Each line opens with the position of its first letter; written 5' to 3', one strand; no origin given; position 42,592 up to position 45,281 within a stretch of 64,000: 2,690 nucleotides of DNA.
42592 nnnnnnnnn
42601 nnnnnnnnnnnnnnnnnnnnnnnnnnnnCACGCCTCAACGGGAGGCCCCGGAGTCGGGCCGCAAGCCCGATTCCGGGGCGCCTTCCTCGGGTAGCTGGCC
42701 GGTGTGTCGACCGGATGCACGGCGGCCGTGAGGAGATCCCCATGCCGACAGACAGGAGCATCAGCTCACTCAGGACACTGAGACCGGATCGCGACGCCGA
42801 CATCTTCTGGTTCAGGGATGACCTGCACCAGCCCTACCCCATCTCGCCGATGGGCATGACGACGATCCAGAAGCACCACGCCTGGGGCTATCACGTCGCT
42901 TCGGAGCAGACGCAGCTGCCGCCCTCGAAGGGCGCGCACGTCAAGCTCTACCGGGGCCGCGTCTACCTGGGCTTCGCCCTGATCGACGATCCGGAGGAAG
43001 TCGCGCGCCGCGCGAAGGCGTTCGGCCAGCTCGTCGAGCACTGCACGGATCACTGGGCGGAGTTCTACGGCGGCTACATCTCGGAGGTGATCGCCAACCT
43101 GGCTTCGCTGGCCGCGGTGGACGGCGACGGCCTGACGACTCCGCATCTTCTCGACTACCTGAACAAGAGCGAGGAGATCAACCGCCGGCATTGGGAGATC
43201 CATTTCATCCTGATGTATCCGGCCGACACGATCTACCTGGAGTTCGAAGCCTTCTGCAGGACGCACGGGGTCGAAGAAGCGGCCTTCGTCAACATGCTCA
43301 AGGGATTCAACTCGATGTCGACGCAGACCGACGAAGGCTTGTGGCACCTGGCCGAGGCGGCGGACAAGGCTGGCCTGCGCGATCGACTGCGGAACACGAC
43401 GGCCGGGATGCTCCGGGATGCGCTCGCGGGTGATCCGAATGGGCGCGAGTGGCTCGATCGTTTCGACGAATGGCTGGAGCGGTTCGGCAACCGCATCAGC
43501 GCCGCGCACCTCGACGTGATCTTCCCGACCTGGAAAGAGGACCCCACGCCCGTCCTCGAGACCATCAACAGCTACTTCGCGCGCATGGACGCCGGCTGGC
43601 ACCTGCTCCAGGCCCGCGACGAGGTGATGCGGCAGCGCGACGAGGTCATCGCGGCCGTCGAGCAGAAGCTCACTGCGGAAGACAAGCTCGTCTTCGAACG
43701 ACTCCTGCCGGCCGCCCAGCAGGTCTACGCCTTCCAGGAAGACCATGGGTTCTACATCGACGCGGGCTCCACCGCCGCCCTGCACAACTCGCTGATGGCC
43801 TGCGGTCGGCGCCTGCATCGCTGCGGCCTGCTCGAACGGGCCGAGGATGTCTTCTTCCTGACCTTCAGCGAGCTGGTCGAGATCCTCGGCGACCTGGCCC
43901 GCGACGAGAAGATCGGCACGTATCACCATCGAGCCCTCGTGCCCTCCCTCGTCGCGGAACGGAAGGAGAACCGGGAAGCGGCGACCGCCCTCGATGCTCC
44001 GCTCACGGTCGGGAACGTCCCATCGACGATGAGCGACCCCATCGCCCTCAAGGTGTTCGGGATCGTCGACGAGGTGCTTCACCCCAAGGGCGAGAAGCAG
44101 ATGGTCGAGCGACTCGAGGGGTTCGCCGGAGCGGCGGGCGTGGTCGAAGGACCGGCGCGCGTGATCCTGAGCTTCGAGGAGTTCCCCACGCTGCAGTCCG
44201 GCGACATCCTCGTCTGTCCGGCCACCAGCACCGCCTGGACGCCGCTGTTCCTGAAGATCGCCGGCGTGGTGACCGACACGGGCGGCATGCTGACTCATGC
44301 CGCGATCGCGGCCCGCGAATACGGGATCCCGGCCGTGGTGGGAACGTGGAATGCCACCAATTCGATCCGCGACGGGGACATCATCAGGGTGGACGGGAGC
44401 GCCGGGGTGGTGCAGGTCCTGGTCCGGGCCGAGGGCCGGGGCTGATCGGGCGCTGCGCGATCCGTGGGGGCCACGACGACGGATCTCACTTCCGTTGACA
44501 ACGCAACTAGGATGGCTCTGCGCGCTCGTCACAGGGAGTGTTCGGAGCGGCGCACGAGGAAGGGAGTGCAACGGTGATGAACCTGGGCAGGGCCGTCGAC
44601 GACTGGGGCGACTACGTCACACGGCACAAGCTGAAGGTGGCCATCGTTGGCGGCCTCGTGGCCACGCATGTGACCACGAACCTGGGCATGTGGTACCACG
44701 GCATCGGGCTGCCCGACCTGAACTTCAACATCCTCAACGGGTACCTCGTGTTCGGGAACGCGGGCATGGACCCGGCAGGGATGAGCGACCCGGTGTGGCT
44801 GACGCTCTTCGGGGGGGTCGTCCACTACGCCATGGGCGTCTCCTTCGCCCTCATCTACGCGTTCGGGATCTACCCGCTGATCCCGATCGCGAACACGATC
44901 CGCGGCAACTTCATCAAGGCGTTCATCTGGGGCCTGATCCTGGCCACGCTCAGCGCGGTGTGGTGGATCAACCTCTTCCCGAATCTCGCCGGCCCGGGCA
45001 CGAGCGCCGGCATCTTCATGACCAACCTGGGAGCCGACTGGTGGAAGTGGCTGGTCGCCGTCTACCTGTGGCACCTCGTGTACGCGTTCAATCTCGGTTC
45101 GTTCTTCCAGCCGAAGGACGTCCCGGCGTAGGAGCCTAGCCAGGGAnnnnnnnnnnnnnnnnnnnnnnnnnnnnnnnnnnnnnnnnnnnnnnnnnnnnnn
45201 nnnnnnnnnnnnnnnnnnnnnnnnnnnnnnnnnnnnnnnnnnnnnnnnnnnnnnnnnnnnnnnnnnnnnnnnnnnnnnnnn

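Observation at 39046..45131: Operon joining an aryl-CoA ligase, a split phenylphosphate-synthase-like kinase and an amidohydrolase-fold (de)carboxylase. Candidate new route for ATP-dependent activation and carboxylation of a phenolic compound.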

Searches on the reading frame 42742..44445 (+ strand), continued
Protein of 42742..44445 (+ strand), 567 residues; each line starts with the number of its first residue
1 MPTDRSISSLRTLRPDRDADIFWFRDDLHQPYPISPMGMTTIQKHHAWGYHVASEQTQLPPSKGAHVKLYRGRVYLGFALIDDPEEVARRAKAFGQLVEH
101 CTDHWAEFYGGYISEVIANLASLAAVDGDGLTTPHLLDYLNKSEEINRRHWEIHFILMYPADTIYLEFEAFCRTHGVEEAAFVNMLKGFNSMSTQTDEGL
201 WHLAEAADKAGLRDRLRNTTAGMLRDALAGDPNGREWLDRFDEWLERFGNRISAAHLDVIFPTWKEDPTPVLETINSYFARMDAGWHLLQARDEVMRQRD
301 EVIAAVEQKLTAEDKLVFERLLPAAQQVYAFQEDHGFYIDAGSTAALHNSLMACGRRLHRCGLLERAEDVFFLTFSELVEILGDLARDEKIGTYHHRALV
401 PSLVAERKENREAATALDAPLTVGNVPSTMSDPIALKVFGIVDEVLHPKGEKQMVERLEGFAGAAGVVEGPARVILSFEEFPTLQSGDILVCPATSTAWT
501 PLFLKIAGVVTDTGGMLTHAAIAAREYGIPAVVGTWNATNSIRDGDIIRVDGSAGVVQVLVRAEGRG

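Call 75: get_annotated_region(hit=H6, flank=9000)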
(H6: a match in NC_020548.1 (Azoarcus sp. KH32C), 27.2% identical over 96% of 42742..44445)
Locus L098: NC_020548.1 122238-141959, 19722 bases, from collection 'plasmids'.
description: Azoarcus sp. KH32C plasmid pAZKH, complete sequence
organism: Azoarcus sp. KH32C (NCBI taxid 748247)
taxonomy: Bacteria; Pseudomonadota; Betaproteobacteria; Rhodocyclales; Zoogloeaceae; Azoarcus; Azoarcus sp. KH32C
host: -; source: -; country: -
typing (MOB-suite, as given by PLSDB): mobilizable; replicon rep_cluster_432; relaxase MOBP
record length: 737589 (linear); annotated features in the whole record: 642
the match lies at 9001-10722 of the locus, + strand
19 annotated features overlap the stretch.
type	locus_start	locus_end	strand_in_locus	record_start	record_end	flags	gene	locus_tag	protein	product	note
CDS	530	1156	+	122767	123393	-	-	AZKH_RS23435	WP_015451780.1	LysE family translocator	-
CDS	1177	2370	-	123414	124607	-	prpF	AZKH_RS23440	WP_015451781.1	2-methylaconitate cis-trans isomerase PrpF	GO:0019629 - propionate catabolic process, 2-methylcitrate cycle [Evidence IEA]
CDS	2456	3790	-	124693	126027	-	-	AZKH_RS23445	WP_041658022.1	tryptophan 7-halogenase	-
CDS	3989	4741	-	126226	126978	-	-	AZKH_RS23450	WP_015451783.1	DUF5602 domain-containing protein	-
CDS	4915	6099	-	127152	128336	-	-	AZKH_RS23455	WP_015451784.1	SRPBCC family protein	-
CDS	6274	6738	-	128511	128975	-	-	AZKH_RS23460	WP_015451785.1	pyridoxamine 5'-phosphate oxidase family protein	-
CDS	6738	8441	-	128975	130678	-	-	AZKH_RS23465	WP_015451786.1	sigma-54-dependent Fis family transcriptional regulator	-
CDS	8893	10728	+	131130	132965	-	-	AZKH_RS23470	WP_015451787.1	PEP-utilizing enzyme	GO:0016310 - phosphorylation [Evidence IEA]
CDS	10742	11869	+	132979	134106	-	-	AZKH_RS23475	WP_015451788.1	PEP/pyruvate-binding domain-containing protein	-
CDS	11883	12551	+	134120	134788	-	-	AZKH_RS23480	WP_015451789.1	CBS domain-containing protein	-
CDS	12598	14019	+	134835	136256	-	ppcB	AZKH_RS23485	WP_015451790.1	phenylphosphate carboxylase subunit beta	-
CDS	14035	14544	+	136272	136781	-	ppcD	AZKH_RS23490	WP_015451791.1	phenylphosphate carboxylase subunit delta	-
CDS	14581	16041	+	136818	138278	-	ppcA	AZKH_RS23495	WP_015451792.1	phenylphosphate carboxylase subunit alpha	-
CDS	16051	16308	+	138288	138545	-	ppcG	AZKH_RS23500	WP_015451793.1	phenylphosphate carboxylase subunit gamma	-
CDS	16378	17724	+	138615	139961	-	-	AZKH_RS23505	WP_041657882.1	UbiD family decarboxylase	-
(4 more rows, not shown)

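Call 76: get_annotated_region(hit=H1, flank=9000)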
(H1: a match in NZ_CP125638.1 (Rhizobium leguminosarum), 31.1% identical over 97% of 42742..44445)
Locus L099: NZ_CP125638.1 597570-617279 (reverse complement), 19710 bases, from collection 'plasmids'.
description: Rhizobium leguminosarum strain BT01 plasmid pRlBT01c, complete sequence
organism: Rhizobium leguminosarum (NCBI taxid 384)
taxonomy: Bacteria; Pseudomonadota; Alphaproteobacteria; Hyphomicrobiales; Rhizobiaceae; Rhizobium; Rhizobium leguminosarum
host: -; source: Phaseolus vulgaris,Pure culture; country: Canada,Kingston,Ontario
typing (MOB-suite, as given by PLSDB): mobilizable; relaxase MOBQ
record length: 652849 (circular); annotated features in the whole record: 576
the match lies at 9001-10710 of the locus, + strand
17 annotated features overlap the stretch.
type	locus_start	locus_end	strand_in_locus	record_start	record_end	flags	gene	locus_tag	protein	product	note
CDS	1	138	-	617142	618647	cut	-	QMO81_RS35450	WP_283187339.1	aldehyde dehydrogenase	-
CDS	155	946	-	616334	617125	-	-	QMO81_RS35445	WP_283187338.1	ABC transporter permease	GO:0055085 - transmembrane transport [Evidence IEA]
CDS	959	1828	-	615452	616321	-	-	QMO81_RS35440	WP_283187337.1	ABC transporter permease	GO:0055085 - transmembrane transport [Evidence IEA]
CDS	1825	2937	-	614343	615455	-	-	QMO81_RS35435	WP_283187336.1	ABC transporter ATP-binding protein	-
CDS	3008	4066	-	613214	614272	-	-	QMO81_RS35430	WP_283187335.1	ABC transporter substrate-binding protein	-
CDS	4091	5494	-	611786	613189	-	-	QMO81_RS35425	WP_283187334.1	sigma 54-interacting transcriptional regulator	GO:0006355 - regulation of DNA-templated transcription [Evidence IEA]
CDS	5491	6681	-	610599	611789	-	-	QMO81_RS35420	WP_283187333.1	PAS domain-containing protein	-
CDS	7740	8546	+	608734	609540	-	-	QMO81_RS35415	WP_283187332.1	helix-turn-helix domain-containing protein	GO:0006355 - regulation of DNA-templated transcription [Evidence IEA]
CDS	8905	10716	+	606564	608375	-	-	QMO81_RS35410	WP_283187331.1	PEP-utilizing enzyme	GO:0016310 - phosphorylation [Evidence IEA]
CDS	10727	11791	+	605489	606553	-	-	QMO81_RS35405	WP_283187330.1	PEP/pyruvate-binding domain-containing protein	-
CDS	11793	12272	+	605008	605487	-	-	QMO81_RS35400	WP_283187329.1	biotin/lipoyl-containing protein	-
CDS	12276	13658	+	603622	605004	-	-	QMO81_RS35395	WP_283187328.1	acetyl-CoA carboxylase biotin carboxylase subunit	-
CDS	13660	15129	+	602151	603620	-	-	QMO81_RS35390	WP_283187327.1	hypothetical protein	-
CDS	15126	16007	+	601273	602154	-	-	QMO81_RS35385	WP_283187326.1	HAD family hydrolase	-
CDS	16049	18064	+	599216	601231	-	-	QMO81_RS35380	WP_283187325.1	acetoacetate--CoA ligase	GO:0019287 - isopentenyl diphosphate biosynthetic process, mevalonate pathway [Evidence IEA]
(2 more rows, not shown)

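Call 77: get_annotated_region(hit=H2, flank=8000)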
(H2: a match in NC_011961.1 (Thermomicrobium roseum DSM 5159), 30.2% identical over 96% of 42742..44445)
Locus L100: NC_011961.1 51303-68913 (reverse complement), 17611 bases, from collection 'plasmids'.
description: Thermomicrobium roseum DSM 5159 plasmid unnamed, complete sequence
organism: Thermomicrobium roseum DSM 5159 (NCBI taxid 309801)
taxonomy: Bacteria; Thermomicrobiota; Thermomicrobia; Thermomicrobiales; Thermomicrobiaceae; Thermomicrobium; Thermomicrobium roseum; Thermomicrobium roseum DSM 5159
host: -; source: -; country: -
typing (MOB-suite, as given by PLSDB): non-mobilizable
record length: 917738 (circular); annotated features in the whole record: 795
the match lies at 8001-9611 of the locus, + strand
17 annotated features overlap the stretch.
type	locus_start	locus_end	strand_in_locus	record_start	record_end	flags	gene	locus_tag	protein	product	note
CDS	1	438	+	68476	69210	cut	-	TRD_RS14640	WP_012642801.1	ABC transporter ATP-binding protein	-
CDS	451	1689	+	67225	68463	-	-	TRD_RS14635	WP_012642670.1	Tm-1-like ATP-binding domain-containing protein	-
CDS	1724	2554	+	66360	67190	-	-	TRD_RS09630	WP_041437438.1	phosphoenolpyruvate hydrolase family protein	-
CDS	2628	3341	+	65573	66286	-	-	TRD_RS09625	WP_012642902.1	GntR family transcriptional regulator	-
CDS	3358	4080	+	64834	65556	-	-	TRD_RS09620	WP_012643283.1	cyclase family protein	-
CDS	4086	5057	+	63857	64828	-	-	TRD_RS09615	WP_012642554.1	PEP/pyruvate-binding domain-containing protein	-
CDS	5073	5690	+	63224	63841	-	-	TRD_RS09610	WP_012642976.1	hypothetical protein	-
CDS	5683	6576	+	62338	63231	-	-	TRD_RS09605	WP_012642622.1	FAD binding domain-containing protein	-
CDS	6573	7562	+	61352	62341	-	-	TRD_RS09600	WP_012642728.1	fumarylacetoacetate hydrolase family protein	-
CDS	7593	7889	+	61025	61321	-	-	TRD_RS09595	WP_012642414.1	antibiotic biosynthesis monooxygenase family protein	-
CDS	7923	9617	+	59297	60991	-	-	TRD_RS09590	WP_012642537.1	PEP-utilizing enzyme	GO:0016310 - phosphorylation [Evidence IEA]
CDS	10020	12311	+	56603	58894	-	-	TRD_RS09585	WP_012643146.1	xanthine dehydrogenase family protein molybdopterin-binding subunit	-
CDS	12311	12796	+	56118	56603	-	-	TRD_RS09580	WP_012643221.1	(2Fe-2S)-binding protein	-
CDS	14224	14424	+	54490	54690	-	-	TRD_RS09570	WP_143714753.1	hypothetical protein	-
CDS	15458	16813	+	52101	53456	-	-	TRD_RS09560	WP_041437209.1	permease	-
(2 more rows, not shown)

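Call 78: get_annotated_region(hit=H9, flank=8000)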
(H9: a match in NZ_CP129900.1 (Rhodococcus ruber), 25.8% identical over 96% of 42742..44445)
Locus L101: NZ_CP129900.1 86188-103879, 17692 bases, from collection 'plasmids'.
description: Rhodococcus ruber strain Y14 plasmid unnamed1, complete sequence
organism: Rhodococcus ruber (NCBI taxid 1830)
taxonomy: Bacteria; Actinomycetota; Actinomycetes; Mycobacteriales; Nocardiaceae; Rhodococcus; Rhodococcus ruber
host: -; source: soil,bacterial genome; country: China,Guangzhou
typing (MOB-suite, as given by PLSDB): conjugative; relaxase MOBF; mating-pair formation MPF_T
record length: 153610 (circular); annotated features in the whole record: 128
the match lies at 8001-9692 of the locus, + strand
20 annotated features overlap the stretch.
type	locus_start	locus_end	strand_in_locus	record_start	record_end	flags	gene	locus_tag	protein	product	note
CDS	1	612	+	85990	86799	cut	-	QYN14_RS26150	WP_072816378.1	recombinase family protein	GO:0006310 - DNA recombination [Evidence IEA]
CDS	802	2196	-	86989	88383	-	-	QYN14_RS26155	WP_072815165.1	IS1380 family transposase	-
CDS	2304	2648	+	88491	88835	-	-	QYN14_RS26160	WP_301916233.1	signal peptidase II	GO:0006508 - proteolysis [Evidence IEA]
CDS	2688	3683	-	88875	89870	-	-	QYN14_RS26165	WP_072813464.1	DUF1524 domain-containing protein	-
CDS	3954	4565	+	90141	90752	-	-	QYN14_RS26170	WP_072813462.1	HD domain-containing protein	-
CDS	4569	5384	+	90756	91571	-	-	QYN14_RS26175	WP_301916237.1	IclR family transcriptional regulator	GO:0006355 - regulation of DNA-templated transcription [Evidence IEA]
CDS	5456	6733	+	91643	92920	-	-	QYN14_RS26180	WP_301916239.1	cytochrome P450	-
CDS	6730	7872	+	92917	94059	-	-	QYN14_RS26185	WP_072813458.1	PEP/pyruvate-binding domain-containing protein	-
CDS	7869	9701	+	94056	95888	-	-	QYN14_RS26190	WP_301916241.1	PEP-utilizing enzyme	GO:0016310 - phosphorylation [Evidence IEA]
CDS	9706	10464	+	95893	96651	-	-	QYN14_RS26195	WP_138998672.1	SDR family oxidoreductase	-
CDS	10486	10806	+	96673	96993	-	-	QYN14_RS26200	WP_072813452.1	2Fe-2S iron-sulfur cluster-binding protein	-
CDS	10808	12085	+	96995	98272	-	-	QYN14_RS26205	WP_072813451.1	FAD-dependent oxidoreductase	-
CDS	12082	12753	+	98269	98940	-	-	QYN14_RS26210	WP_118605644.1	HD domain-containing protein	-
CDS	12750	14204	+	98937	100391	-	-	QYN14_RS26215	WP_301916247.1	aldehyde dehydrogenase family protein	-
CDS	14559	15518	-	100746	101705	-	-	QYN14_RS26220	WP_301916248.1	2Fe-2S iron-sulfur cluster-binding protein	-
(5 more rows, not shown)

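Call 94: search_protein_families(library=ncbifam, proteins=[L098:8893-10728:+, L099:8905-10716:+, L101:7869-9701:+, L100:7923-9617:+], max_evalue=1e-30)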
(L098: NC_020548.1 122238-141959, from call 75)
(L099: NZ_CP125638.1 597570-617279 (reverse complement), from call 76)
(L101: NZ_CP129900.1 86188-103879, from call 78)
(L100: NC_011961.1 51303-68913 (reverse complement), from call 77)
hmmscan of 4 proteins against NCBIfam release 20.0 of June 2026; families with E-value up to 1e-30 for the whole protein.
L098:8893-10728:+ (611 aa): 8 families
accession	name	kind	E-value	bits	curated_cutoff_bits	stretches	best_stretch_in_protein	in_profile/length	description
NF006152.0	PRK08296.1-4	equivalog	0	1300.4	723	1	1-610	1-608/609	hypothetical protein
NF006153.0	PRK08296.1-5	subfamily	2.4e-243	808.9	578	1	3-610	5-606/608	hypothetical protein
NF006150.0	PRK08296.1-2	subfamily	8.3e-208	691.6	650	1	2-611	5-606/633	hypothetical protein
NF006151.0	PRK08296.1-3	equivalog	3.4e-207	689.7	693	1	1-610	5-603/604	hypothetical protein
NF004877.0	PRK06241.1-2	subfamily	1.1e-36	126.5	866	1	507-610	766-868/869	phosphoenolpyruvate synthase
NF004878.0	PRK06241.1-3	subfamily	9.8e-35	119.9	945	1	507-610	787-889/891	phosphoenolpyruvate synthase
NF041857.1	RIF_Ptrans_rph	equivalog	6e-34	117.5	999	1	508-609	763-863/864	rifamycin-inactivating phosphotransferase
NF006149.0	PRK08296.1-1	equivalog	2.9e-32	111.8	730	0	39-610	11-567/568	hypothetical protein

L099:8905-10716:+ (603 aa): 10 families
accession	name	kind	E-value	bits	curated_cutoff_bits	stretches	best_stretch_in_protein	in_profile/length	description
NF006153.0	PRK08296.1-5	subfamily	3.5e-232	772.1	578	1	8-602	5-606/608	hypothetical protein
NF006151.0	PRK08296.1-3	equivalog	6.4e-210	698.7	693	1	5-602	4-603/604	hypothetical protein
NF006152.0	PRK08296.1-4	equivalog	1e-189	631.9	723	1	8-601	3-607/609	hypothetical protein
NF006150.0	PRK08296.1-2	subfamily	3.1e-186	620.3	650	1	7-602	5-605/633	hypothetical protein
NF006149.0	PRK08296.1-1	equivalog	2.2e-38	132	730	1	186-602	165-567/568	hypothetical protein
NF004877.0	PRK06241.1-2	subfamily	5.1e-38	130.9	866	1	499-602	766-868/869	phosphoenolpyruvate synthase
NF041857.1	RIF_Ptrans_rph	equivalog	5.7e-36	124.2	999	1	332-602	624-864/864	rifamycin-inactivating phosphotransferase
NF004878.0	PRK06241.1-3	subfamily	5.2e-35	120.8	945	1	358-602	673-889/891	phosphoenolpyruvate synthase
NF004879.0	PRK06241.1-4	equivalog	4.3e-33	114.4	976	1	500-602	767-868/868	phosphoenolpyruvate synthase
NF004880.0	PRK06241.2-1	equivalog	2.3e-32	111.8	972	1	498-602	734-837/837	phosphoenolpyruvate synthase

L101:7869-9701:+ (610 aa): 7 families
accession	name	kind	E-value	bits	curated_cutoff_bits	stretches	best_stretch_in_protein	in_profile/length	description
NF006150.0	PRK08296.1-2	subfamily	0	1167.9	650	1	10-609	3-606/633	hypothetical protein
NF006153.0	PRK08296.1-5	subfamily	6.3e-224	744.8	578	1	11-609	3-607/608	hypothetical protein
NF006151.0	PRK08296.1-3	equivalog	6.8e-184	612.7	693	1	12-609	6-604/604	hypothetical protein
NF006152.0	PRK08296.1-4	equivalog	7.2e-183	609.3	723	1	13-607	3-607/609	hypothetical protein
NF004877.0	PRK06241.1-2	subfamily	1.2e-32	113.1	866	1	499-609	760-869/869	phosphoenolpyruvate synthase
NF006149.0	PRK08296.1-1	equivalog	7.4e-32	110.4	730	0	341-608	301-567/568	hypothetical protein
NF004878.0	PRK06241.1-3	subfamily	9.8e-31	106.6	945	0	498-609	780-890/891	phosphoenolpyruvate synthase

L100:7923-9617:+ (564 aa): 12 families
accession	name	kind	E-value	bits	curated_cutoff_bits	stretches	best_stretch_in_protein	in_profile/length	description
NF006153.0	PRK08296.1-5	subfamily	2.7e-63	214.3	578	1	25-564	34-607/608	hypothetical protein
NF006151.0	PRK08296.1-3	equivalog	6.2e-50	170.3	693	1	26-564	37-604/604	hypothetical protein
NF004878.0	PRK06241.1-3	subfamily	1.1e-43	149.4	945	1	213-564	554-890/891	phosphoenolpyruvate synthase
NF052632.1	undecylprod_RedH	equivalog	8.2e-43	146.4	1350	1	191-564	521-879/880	undecylprodigiosin ligase RedH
NF006152.0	PRK08296.1-4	equivalog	4.6e-42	144.2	723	1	27-562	37-607/609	hypothetical protein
NF006149.0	PRK08296.1-1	equivalog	1.4e-41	142.5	730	1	111-563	112-567/568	hypothetical protein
NF041857.1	RIF_Ptrans_rph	equivalog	1.7e-40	139.2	999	1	230-563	547-864/864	rifamycin-inactivating phosphotransferase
NF004877.0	PRK06241.1-2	subfamily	2e-40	138.9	866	1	225-564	546-869/869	phosphoenolpyruvate synthase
NF052631.1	prodigiosin_PigC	equivalog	5.5e-40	137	1300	1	192-562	525-881/883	prodigiosin ligase PigC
NF006150.0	PRK08296.1-2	subfamily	5.5e-38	130.6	650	1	27-564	37-606/633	hypothetical protein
NF004881.0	PRK06241.2-2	equivalog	3.3e-37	128.2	883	1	124-564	466-891/898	phosphoenolpyruvate synthase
NF004879.0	PRK06241.1-4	equivalog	5.9e-32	110.7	976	1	234-563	555-868/868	phosphoenolpyruvate synthase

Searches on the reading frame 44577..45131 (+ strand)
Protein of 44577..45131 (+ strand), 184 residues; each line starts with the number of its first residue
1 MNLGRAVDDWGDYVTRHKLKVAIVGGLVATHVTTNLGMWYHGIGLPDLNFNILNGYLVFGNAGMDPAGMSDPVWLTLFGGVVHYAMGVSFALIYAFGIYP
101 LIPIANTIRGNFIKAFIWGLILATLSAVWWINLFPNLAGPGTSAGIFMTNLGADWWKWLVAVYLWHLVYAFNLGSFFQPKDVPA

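Call 6: search_protein_families(library=pfam, proteins=[window:44577-45131:+], max_evalue=0.01)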
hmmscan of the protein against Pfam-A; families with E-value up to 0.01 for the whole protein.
window:44577-45131:+ (184 aa): 0 families

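Call 7: search_protein_families(library=ncbifam, proteins=[window:44577-45131:+], max_evalue=0.01)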
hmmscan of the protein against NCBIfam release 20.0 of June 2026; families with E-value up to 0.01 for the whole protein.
window:44577-45131:+ (184 aa): 0 families
